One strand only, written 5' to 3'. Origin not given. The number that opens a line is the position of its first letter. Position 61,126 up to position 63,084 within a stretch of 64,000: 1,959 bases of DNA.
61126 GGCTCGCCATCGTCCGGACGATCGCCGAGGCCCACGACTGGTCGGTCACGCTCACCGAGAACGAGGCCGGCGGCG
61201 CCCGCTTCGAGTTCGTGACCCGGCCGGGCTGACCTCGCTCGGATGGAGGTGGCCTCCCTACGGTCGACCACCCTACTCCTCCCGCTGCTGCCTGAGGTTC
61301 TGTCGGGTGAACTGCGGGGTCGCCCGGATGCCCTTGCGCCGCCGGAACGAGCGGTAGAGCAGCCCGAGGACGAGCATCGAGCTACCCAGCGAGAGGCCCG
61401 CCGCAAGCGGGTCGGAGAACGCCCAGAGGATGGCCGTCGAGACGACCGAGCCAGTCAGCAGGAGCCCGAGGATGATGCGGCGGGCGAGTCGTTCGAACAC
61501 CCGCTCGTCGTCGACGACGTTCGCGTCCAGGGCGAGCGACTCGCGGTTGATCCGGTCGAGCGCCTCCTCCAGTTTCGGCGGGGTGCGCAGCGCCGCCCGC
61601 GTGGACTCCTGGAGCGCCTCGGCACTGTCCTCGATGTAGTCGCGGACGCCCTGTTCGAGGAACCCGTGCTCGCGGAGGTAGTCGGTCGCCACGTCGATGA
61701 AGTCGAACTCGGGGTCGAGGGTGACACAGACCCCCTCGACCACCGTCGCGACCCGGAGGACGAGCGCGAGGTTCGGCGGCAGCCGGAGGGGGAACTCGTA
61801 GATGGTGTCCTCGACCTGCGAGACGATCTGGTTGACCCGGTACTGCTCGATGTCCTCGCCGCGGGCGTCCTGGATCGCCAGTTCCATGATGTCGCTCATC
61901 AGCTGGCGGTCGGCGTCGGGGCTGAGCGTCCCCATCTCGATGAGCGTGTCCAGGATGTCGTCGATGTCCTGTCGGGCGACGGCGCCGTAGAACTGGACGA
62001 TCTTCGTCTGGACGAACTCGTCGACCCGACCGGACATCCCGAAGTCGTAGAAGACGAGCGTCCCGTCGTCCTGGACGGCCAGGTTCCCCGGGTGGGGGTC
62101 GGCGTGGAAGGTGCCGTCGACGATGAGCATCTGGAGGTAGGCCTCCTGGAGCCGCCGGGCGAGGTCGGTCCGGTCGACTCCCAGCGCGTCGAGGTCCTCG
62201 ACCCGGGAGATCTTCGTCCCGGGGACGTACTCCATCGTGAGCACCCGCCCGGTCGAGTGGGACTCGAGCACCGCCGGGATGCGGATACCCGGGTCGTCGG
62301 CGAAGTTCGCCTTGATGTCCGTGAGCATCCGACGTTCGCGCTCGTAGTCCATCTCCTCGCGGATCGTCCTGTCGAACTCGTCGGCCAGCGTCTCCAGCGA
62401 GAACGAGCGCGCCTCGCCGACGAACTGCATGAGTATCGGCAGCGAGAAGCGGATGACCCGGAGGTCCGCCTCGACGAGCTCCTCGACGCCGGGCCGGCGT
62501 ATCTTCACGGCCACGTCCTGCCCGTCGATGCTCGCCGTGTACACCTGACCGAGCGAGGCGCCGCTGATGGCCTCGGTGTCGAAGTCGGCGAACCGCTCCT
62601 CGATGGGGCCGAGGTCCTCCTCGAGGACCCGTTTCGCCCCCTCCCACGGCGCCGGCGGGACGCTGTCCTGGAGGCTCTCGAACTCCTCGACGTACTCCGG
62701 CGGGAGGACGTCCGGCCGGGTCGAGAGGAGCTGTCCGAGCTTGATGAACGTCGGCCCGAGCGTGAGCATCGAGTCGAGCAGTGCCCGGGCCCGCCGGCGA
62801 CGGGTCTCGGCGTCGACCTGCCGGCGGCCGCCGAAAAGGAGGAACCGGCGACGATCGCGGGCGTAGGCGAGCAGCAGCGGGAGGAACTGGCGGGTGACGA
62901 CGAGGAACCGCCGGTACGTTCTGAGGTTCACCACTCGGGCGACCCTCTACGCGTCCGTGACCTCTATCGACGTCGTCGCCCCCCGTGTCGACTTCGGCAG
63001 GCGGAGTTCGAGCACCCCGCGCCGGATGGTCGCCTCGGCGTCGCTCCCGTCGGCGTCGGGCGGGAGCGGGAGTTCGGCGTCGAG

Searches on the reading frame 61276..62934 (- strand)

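Call 66: search_protein_families(library=pfam, proteins=[window:61276-62934:-], max_evalue=0.001)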
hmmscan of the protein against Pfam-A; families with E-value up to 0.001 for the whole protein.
window:61276-62934:- (553 aa): 2 families
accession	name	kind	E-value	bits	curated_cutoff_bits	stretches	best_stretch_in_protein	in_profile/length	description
PF03109.22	ABC1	-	1.6e-68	231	22.9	1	88-328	2-241/244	ABC1 atypical kinase-like domain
PF01636.29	APH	-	0.00027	21.2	23.2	0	260-302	152-198/239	Phosphotransferase enzyme family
